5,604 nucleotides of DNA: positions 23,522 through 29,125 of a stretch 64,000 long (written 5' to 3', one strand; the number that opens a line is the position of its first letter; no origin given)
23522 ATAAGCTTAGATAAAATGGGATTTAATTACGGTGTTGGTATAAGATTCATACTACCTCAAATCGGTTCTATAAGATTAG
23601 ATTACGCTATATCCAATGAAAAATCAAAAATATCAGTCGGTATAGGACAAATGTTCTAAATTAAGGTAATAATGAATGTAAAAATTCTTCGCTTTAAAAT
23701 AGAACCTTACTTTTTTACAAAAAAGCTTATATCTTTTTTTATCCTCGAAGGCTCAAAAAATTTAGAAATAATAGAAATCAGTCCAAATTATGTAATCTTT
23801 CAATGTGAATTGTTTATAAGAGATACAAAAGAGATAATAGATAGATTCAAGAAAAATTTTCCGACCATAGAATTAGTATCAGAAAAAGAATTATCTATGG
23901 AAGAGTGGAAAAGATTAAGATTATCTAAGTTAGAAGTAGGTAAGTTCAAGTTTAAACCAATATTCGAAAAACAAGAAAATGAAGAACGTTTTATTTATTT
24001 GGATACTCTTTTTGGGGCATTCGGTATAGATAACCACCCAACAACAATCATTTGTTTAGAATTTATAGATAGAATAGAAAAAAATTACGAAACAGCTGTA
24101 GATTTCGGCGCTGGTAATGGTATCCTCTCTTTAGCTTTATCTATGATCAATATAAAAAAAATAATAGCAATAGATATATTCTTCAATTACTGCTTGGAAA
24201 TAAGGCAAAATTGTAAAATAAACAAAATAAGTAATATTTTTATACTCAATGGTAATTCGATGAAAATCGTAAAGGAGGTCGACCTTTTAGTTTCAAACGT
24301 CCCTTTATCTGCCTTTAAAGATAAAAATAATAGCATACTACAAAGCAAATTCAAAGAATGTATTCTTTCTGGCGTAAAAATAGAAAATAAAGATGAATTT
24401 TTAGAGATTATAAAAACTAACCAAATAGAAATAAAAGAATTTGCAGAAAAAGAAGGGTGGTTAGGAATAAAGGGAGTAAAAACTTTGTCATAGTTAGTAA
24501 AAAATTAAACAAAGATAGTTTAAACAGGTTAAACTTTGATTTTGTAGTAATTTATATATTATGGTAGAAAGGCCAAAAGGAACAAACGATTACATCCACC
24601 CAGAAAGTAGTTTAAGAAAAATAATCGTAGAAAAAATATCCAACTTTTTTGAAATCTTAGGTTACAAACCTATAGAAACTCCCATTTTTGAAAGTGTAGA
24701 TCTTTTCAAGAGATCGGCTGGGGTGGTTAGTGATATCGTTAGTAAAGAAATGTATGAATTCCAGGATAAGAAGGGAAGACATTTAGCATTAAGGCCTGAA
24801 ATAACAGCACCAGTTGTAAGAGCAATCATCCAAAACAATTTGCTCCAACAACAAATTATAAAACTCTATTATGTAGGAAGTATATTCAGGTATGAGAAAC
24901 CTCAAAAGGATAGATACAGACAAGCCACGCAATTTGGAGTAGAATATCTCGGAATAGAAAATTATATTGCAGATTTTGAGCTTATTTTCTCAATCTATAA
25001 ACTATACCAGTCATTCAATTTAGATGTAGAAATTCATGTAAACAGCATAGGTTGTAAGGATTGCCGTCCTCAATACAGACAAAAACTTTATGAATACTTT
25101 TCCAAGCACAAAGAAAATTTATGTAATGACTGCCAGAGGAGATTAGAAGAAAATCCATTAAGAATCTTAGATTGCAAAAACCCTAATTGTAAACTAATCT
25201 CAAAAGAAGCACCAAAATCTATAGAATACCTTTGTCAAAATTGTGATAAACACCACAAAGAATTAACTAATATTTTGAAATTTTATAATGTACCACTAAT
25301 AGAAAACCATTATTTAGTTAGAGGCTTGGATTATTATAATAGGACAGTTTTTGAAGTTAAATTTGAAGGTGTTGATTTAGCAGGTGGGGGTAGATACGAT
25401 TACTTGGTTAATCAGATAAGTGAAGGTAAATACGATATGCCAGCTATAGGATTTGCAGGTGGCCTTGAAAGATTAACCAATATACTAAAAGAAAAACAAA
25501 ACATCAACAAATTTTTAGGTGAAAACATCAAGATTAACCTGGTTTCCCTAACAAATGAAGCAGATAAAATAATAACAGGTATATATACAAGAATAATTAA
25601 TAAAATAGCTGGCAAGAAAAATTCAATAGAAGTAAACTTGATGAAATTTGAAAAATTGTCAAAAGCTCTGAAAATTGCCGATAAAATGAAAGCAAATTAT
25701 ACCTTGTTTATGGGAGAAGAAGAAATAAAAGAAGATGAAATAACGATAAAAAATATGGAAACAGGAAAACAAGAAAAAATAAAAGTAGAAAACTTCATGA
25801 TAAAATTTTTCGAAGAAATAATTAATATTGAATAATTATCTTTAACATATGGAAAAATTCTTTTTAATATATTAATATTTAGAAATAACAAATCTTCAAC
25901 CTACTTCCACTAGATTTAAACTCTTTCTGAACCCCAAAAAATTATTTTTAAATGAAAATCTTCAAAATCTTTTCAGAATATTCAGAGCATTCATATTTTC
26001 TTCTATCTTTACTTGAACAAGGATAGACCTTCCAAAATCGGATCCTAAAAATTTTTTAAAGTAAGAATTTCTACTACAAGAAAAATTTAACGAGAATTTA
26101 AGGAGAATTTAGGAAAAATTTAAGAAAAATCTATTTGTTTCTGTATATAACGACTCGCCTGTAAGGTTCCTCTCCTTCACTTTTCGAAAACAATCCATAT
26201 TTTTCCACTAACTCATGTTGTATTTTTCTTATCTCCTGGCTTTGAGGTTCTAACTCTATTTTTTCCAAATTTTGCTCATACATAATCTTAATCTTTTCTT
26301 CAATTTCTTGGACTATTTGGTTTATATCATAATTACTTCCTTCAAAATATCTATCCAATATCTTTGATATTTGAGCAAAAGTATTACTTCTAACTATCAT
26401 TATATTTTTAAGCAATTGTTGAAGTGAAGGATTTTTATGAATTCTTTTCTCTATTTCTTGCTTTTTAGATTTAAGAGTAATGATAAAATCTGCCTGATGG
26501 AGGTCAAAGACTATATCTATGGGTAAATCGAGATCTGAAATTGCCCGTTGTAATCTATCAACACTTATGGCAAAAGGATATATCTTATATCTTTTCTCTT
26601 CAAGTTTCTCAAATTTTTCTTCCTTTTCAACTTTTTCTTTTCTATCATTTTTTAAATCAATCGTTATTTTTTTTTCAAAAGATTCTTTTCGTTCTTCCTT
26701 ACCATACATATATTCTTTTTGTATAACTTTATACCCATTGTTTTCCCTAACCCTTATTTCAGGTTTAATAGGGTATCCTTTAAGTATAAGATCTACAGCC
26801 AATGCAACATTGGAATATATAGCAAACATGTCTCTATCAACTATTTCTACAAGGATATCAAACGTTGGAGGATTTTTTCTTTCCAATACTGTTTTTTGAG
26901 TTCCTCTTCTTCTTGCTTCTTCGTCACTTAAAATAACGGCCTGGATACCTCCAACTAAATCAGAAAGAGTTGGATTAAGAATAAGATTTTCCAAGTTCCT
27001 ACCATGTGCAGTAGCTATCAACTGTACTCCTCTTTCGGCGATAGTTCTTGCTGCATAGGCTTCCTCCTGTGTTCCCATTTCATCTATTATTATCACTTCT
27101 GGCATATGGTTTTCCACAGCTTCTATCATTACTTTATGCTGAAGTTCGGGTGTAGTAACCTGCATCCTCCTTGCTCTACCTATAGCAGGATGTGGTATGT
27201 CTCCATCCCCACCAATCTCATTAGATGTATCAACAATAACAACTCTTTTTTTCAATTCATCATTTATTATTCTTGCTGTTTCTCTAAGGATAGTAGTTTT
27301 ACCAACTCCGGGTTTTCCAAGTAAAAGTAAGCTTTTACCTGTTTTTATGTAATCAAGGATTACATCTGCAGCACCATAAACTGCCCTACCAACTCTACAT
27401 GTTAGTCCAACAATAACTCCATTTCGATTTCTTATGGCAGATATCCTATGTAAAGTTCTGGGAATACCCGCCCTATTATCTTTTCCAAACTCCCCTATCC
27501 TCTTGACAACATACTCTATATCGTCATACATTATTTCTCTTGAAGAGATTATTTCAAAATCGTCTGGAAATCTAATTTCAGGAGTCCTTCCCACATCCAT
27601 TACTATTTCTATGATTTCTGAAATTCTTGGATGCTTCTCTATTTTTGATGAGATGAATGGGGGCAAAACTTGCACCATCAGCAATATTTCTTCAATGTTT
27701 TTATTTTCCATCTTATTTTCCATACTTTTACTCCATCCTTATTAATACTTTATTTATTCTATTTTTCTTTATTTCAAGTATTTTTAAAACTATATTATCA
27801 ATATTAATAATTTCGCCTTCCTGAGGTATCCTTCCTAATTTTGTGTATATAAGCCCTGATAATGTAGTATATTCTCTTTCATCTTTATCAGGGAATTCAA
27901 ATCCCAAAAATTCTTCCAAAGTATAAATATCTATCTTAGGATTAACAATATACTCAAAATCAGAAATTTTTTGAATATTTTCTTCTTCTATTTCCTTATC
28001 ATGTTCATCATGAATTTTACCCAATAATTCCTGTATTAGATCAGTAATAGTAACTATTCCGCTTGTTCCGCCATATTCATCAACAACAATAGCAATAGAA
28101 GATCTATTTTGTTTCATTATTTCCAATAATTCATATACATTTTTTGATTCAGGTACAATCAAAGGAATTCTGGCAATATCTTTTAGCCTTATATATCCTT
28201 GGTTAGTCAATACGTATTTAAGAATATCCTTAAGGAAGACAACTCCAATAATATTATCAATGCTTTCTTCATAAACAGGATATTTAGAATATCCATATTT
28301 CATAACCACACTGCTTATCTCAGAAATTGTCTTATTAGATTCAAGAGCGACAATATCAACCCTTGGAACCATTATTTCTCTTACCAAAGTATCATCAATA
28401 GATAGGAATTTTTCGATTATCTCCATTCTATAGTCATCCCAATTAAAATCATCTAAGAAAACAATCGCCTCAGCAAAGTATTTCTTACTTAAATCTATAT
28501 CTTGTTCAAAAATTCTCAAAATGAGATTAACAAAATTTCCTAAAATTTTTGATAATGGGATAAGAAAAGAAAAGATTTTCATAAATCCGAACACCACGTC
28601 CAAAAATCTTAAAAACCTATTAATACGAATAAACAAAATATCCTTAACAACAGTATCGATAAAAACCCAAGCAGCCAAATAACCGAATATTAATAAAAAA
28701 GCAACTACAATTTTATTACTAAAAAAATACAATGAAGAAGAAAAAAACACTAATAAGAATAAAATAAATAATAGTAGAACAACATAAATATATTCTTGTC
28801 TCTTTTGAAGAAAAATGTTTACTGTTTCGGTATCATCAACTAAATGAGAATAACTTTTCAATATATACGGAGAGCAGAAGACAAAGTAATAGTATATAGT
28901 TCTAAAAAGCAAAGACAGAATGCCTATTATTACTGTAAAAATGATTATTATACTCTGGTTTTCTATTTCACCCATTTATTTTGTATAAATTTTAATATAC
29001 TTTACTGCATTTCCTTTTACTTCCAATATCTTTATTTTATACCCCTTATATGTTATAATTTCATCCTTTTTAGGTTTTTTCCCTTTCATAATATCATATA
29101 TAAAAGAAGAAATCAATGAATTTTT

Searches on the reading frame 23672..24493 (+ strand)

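Call 42: search_protein_families(library=pfam, proteins=[window:23672-24493:+], max_evalue=0.00001)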
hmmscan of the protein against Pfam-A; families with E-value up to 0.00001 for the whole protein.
window:23672-24493:+ (273 aa): 2 families
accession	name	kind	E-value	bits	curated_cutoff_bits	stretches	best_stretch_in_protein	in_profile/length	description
PF06325.19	PrmA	-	9.3e-26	91.4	22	1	70-270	88-295/296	Ribosomal protein L11 methyltransferase (PrmA)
PF05175.20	MTS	-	4.3e-07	30.2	23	1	133-227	25-123/170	Methyltransferase small domain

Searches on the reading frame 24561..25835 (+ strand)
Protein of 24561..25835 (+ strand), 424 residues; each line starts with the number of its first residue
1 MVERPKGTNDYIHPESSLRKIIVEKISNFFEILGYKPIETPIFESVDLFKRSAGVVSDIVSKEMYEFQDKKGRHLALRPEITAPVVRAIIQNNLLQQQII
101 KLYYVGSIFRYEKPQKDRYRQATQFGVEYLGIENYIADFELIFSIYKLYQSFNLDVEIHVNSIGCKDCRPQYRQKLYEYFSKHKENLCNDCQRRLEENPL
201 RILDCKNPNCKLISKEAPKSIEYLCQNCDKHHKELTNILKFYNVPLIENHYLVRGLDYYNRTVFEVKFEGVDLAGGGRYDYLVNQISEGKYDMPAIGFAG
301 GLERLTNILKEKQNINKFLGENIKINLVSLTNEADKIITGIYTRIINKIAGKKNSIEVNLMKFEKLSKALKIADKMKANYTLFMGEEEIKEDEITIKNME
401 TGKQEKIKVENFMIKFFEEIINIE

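Call 42: search_protein_families(library=pfam, proteins=[window:24561-25835:+], max_evalue=0.00001)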
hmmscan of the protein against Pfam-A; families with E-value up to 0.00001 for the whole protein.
window:24561-25835:+ (424 aa): 3 families
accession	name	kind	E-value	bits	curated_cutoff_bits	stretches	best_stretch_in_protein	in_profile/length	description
PF13393.11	tRNA-synt_His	-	3.3e-38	132.1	25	1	7-305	1-308/308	Histidyl-tRNA synthetase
PF00587.30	tRNA-synt_2b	-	3e-09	37.6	29.3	1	65-271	1-125/179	tRNA synthetase class II core domain (G, H, P, S and T)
PF03129.25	HGTP_anticodon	-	9.9e-09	35.7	21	1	356-413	32-88/94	Anticodon binding domain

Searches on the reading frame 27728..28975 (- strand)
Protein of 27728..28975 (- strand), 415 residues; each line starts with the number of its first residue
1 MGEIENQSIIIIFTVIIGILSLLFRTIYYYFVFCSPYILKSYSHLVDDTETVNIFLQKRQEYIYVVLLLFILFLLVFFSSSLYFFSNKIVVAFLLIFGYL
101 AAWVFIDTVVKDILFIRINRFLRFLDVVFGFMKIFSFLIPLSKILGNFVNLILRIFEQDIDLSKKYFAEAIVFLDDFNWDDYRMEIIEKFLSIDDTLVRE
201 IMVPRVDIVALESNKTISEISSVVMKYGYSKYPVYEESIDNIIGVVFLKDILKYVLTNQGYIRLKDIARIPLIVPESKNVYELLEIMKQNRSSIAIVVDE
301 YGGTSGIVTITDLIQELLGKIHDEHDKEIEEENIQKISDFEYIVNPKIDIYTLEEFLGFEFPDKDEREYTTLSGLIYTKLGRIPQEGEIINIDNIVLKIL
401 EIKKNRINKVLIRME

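Call 43: search_protein_families(library=pfam, proteins=[window:27728-28975:-], max_evalue=0.00001)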
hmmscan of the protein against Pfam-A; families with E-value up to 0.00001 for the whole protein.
window:27728-28975:- (415 aa): 2 families
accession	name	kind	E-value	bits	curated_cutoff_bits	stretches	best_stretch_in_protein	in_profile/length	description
PF03471.22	CorC_HlyC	-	5.8e-21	74.7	27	1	336-414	2-79/81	Transporter associated domain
PF00571.33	CBS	-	2.7e-17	63.3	24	2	265-318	2-56/57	CBS domain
